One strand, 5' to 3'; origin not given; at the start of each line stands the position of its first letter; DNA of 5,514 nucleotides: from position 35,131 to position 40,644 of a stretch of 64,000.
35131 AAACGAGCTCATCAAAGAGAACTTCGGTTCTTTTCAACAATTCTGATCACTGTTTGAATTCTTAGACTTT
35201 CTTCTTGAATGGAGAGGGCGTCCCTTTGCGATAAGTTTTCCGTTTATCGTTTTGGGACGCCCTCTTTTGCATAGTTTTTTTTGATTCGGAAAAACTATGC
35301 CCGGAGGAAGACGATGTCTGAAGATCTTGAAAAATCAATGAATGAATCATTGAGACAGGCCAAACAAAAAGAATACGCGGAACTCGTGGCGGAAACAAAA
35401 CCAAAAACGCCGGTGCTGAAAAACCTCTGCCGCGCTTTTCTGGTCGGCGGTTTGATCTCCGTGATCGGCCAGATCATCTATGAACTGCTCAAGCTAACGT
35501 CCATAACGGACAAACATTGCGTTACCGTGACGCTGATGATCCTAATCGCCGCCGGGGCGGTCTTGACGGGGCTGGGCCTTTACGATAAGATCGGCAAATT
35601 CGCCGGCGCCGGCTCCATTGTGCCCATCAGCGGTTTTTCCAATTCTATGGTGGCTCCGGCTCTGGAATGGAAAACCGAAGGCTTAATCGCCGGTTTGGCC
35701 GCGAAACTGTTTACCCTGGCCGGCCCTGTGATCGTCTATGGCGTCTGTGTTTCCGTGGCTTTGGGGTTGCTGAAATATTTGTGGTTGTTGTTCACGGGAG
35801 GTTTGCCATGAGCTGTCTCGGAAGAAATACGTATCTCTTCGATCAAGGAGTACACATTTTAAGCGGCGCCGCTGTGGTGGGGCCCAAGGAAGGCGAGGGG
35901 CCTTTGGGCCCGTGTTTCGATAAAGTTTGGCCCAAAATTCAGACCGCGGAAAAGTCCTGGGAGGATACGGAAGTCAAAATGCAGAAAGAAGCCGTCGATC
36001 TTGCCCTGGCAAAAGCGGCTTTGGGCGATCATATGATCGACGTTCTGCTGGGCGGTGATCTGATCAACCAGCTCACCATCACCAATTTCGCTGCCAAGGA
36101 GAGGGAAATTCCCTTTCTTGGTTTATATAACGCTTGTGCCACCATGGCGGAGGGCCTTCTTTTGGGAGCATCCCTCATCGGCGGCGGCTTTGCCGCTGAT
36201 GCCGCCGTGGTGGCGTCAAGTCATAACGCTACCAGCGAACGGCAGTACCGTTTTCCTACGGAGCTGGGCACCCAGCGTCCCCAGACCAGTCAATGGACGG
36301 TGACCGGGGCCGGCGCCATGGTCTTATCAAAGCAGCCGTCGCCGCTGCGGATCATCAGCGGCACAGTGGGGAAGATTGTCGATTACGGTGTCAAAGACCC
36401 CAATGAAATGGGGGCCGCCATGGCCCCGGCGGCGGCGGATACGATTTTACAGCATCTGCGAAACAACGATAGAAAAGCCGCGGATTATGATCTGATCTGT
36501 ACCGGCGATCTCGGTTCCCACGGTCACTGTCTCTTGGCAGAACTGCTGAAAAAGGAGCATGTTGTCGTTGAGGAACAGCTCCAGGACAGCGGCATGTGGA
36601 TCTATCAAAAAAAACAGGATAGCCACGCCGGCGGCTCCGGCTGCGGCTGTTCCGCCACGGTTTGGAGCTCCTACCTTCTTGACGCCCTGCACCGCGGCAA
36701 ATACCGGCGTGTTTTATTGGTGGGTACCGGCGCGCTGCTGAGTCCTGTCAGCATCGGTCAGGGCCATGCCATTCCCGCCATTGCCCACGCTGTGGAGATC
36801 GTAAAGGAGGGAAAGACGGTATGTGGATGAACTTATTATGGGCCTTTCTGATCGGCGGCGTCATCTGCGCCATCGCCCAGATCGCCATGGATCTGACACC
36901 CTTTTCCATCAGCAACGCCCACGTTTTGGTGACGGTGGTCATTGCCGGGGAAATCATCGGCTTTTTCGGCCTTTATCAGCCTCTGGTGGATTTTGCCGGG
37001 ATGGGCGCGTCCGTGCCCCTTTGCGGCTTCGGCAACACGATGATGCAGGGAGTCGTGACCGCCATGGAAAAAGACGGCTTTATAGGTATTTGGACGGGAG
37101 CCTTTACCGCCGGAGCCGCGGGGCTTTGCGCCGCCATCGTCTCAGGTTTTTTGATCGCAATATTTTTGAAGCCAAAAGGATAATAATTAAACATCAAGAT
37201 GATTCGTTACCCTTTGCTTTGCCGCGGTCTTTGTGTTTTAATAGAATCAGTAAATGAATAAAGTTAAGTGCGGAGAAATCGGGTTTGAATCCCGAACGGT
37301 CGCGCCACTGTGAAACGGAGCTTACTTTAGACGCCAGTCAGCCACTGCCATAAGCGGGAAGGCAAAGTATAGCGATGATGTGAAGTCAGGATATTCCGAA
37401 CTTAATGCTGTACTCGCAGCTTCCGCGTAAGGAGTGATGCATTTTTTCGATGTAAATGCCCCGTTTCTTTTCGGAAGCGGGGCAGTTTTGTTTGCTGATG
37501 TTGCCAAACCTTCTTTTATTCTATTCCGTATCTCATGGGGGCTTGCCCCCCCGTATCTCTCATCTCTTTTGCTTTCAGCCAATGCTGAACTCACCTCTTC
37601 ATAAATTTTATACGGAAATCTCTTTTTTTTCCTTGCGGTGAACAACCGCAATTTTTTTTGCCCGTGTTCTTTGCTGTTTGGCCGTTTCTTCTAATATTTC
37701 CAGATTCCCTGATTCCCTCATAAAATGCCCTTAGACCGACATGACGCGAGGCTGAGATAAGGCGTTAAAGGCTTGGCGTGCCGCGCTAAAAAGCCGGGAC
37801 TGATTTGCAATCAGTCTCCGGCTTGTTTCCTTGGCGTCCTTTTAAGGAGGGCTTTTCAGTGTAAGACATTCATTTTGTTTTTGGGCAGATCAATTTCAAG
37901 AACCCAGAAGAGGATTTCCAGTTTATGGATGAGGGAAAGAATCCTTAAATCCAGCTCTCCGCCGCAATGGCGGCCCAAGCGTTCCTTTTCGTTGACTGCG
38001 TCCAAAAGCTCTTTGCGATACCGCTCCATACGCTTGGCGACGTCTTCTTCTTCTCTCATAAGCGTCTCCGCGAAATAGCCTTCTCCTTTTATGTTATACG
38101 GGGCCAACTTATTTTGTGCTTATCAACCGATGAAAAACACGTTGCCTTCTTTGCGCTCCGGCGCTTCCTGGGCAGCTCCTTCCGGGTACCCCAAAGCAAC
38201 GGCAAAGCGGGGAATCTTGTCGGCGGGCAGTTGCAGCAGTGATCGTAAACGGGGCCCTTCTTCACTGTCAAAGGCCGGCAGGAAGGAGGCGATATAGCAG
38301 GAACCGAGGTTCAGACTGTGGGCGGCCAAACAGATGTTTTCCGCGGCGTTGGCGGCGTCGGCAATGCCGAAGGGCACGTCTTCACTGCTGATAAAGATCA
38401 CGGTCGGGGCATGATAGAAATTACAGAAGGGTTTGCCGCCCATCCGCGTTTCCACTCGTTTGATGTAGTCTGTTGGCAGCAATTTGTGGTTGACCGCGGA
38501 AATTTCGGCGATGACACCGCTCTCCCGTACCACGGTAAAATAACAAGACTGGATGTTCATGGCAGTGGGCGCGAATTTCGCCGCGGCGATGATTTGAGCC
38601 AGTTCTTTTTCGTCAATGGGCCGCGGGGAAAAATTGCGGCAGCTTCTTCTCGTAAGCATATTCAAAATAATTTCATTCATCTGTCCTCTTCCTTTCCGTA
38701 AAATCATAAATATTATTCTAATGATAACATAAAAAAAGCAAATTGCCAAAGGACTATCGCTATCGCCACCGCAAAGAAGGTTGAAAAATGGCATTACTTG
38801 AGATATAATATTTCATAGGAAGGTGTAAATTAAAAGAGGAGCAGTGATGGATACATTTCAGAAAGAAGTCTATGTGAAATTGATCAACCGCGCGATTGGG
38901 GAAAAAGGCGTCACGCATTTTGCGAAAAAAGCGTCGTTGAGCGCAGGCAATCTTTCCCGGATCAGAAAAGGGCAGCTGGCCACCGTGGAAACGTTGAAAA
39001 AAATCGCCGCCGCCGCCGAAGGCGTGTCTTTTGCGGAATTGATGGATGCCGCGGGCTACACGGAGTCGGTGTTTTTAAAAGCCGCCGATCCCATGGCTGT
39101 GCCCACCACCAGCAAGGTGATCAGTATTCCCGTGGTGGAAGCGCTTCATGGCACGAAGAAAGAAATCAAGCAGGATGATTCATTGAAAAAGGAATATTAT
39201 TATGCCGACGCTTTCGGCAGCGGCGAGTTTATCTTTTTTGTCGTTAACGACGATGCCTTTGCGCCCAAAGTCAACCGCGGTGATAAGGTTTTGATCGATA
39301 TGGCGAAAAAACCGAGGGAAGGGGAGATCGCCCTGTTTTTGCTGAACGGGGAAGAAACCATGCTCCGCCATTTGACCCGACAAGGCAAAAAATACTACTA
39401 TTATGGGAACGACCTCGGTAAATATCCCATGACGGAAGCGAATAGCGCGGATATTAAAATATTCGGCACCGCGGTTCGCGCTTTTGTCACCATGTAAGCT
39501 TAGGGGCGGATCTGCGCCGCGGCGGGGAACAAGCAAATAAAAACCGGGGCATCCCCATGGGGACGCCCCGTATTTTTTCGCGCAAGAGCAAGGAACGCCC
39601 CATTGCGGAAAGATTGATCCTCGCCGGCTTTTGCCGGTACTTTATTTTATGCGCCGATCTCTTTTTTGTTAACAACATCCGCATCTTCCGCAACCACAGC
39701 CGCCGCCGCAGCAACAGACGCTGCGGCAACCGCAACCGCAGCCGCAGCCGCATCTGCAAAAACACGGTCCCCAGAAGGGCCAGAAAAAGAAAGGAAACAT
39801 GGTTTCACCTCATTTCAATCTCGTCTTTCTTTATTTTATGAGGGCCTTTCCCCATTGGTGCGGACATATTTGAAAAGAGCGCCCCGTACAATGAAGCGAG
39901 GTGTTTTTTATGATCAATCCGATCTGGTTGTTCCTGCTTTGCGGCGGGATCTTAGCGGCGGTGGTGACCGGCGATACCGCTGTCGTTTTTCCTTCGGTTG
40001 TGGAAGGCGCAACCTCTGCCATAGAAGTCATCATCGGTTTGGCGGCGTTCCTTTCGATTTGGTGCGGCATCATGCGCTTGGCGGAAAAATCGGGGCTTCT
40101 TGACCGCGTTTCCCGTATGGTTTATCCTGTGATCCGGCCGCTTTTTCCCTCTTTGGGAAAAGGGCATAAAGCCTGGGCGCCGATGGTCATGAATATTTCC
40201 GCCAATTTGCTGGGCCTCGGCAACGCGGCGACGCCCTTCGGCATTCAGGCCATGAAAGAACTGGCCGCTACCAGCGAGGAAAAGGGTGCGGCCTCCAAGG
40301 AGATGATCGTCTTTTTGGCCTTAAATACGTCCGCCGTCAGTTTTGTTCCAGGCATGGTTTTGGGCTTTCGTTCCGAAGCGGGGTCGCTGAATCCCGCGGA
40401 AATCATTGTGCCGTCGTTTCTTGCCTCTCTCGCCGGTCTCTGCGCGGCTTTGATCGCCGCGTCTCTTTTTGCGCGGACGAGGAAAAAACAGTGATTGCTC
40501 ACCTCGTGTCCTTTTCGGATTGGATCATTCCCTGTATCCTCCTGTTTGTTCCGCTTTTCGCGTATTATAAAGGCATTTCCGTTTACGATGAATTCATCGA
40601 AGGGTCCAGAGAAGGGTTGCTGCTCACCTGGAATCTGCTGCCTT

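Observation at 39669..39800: Unannotated 43-codon ORF encoding an extremely cysteine-rich micro-protein inside a (GCN)n repeat, divergent from spmAB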

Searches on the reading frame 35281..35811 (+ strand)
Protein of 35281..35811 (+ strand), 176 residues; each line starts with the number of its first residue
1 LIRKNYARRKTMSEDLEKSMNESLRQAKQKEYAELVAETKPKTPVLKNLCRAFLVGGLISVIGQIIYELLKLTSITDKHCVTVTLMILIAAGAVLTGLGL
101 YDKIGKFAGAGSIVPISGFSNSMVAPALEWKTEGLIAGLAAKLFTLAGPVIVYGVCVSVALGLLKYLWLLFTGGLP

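Call 32: search_protein_families(library=pfam, proteins=[window:35281-35811:+], max_evalue=0.00001)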
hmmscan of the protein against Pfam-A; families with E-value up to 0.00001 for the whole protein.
window:35281-35811:+ (176 aa): 1 family
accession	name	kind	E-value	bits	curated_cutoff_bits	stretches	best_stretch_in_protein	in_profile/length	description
PF03862.18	SpoVAC_SpoVAEB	-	4.1e-38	130.7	25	1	48-163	1-116/117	SpoVAC/SpoVAEB sporulation membrane protein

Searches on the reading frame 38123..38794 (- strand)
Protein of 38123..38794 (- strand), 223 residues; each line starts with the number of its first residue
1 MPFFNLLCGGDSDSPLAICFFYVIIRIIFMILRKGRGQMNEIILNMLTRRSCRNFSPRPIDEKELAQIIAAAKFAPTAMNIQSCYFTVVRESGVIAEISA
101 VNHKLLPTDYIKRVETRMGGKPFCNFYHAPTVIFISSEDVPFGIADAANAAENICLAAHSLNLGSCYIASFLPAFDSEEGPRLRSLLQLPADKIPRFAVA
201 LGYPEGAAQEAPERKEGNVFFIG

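Call 4: search_protein_families(library=ncbifam, proteins=[window:38123-38794:-], max_evalue=1)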
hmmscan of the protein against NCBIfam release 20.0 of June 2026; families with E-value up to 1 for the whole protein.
window:38123-38794:- (223 aa): 7 families
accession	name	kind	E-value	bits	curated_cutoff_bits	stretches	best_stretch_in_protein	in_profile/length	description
NF008033.1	PRK10765.1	equivalog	1.2e-14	54.4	223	1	39-212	1-168/240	oxygen-insensitive NADPH nitroreductase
NF009810.0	PRK13294.1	equivalog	3.1e-10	39.5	304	2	46-93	258-305/449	coenzyme F420-0:L-glutamate ligase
TIGR03553.1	F420_FbiB_CTERM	equivalog_domain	4.9e-10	39.5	249.55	2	139-217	116-188/194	F420 biosynthesis protein FbiB, C-terminal domain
TIGR02476.1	BluB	equivalog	1.1e-06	28.2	150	1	41-100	8-67/205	5,6-dimethylbenzimidazole synthase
NF003768.0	PRK05365.1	equivalog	5.9e-06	25.9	152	1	48-92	20-64/200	malonic semialdehyde reductase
NF047509.1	Rv3131_FMN_oxido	subfamily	0.039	13.4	199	0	127-215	227-313/319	Acg family FMN-binding oxidoreductase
NF008088.0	PRK10828.1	equivalog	0.049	13.2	183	1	46-104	7-64/183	NAD(P)H nitroreductase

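Call 32: search_protein_families(library=pfam, proteins=[window:38123-38794:-], max_evalue=0.00001)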
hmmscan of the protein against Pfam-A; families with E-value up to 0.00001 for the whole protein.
window:38123-38794:- (223 aa): 2 families
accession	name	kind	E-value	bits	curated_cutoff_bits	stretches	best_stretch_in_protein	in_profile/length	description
PF00881.29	Nitroreductase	-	3.4e-28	99.4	23.5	1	48-203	3-167/167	Nitroreductase family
PF14512.11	TM1586_NiRdase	-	2.2e-08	34.4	27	0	64-98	159-193/215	Putative TM nitroreductase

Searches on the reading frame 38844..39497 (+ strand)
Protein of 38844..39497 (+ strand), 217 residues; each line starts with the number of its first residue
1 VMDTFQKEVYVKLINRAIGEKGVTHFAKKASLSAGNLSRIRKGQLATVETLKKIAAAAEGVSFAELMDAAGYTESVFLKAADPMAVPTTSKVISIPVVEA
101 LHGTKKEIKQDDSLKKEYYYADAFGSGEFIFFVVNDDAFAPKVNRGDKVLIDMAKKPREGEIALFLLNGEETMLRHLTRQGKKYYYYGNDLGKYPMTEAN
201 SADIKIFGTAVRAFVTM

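Call 4: search_protein_families(library=ncbifam, proteins=[window:38844-39497:+], max_evalue=1)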
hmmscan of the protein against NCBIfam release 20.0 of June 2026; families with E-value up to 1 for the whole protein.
window:38844-39497:+ (217 aa): 3 families
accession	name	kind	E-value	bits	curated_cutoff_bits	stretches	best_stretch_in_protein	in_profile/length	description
NF007621.2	PRK10276.1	subfamily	0.00043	20.3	110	1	141-211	42-111/115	translesion error-prone DNA polymerase V autoproteolytic subunit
NF046032.1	TransRegSlrRBacil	equivalog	0.05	13.7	250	1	22-70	16-65/149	HTH-type transcriptional regulator SlrR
TIGR00498.1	lexA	equivalog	0.12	11.9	110.95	1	126-213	113-198/203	transcriptional repressor LexA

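Call 32: search_protein_families(library=pfam, proteins=[window:38844-39497:+], max_evalue=0.00001)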
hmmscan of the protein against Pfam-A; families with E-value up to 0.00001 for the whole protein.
window:38844-39497:+ (217 aa): 1 family
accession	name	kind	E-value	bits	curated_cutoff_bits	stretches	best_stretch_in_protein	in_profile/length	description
PF00717.28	Peptidase_S24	-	8.3e-09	35.6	23.3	1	108-211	12-116/116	Peptidase S24-like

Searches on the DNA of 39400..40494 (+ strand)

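Call 15: search_rna_families(source=window, start=39400, end=40000, threshold=evalue, max_evalue=10)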
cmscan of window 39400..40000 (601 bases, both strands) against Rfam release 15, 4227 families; matches with E-value up to 10: 15.
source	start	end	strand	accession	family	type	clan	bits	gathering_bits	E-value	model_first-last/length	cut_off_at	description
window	39686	39761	-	RF01390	isrG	Gene; sRNA;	-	20.1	100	0.0027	128-206/279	no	isrG Hfq binding RNA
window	39704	39758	+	RF01504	Afu_254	Gene; sRNA;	-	19.5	60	0.98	83-137/158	no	A. fumigatus sRNA Afu_254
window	39535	39650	-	RF02100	tfoR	Gene; sRNA;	-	18.6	70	0.054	1-101/101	no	Translational regulator of tfoXVC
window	39546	39614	-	RF01867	CC2171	Gene; sRNA;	-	17.2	75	0.21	1-159/159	no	caulobacter sRNA CC2171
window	39422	39497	-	RF03574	mir-4847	Gene; miRNA;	-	16.4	100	1.4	1-79/79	no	mir-4847 microRNA precursor family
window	39652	39727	-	RF03036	osmY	Gene; sRNA;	-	16.3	46.9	0.4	1-72/72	no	osmY RNA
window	39757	39808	-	RF01890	lincRNA-p21_2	Gene; lncRNA;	-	16.3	70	1.8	1-52/52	no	LincRNA-p21 conserved region 2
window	39710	39773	+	RF01090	RF_site4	Cis-reg; frameshift_element;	-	16.3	45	3.5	1-66/66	no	Edr gene ribosomal frameshift signal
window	39718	39750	+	RF02468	Ms_IGR-4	Gene; sRNA;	-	16.1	55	6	1-38/38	no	Mycobacterium sRNA Ms_IGR-4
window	39497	39580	+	RF02100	tfoR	Gene; sRNA;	-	15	70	0.66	1-101/101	no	Translational regulator of tfoXVC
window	39564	39608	-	RF01100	PK-BYV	Cis-reg;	-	14.8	50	2.5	1-40/40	no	3'-terminal pseudoknot in BYV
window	39687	39760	-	RF04214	MIR7526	Gene; miRNA;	-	14.6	110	6.8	1-113/113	no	MIR7526 microRNA precursor family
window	39677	39769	-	RF03859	mir-6132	Gene; miRNA;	-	14.5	112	5.4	1-94/94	no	mir-6132 microRNA precursor family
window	39643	39754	-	RF02734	Cgb105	Gene; sRNA;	-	13.3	163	2.4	1-134/134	no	Corynebacterium sRNA 105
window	39541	39577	+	RF01390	isrG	Gene; sRNA;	-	11.7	100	0.8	1-279/279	no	isrG Hfq binding RNA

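Call 59: search_rna_families(sources=[L003, L023, L027, L033, L028, L031, L032, L025], threshold=gathering)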
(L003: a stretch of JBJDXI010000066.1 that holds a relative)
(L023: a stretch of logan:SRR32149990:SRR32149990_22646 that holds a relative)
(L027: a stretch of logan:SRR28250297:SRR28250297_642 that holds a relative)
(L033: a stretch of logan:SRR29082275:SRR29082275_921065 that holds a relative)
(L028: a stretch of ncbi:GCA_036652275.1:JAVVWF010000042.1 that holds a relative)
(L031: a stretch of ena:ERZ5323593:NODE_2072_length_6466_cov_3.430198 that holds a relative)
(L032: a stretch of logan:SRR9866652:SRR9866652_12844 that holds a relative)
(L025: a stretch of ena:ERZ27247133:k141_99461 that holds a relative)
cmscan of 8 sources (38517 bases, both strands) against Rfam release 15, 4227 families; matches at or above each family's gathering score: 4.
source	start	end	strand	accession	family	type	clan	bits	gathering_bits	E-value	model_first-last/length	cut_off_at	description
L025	183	379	+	RF00174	Cobalamin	Cis-reg; riboswitch;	CL00101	74.4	31.5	1.1e-16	1-189/189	no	Cobalamin riboswitch aptamer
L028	182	252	+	RF00005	tRNA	Gene; tRNA;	CL00001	71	29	1e-13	1-71/71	no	tRNA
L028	60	133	+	RF00005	tRNA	Gene; tRNA;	CL00001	58.9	29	2.1e-10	1-71/71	no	tRNA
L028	1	51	+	RF00005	tRNA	Gene; tRNA;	CL00001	34.7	29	0.00097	22-71/71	5'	tRNA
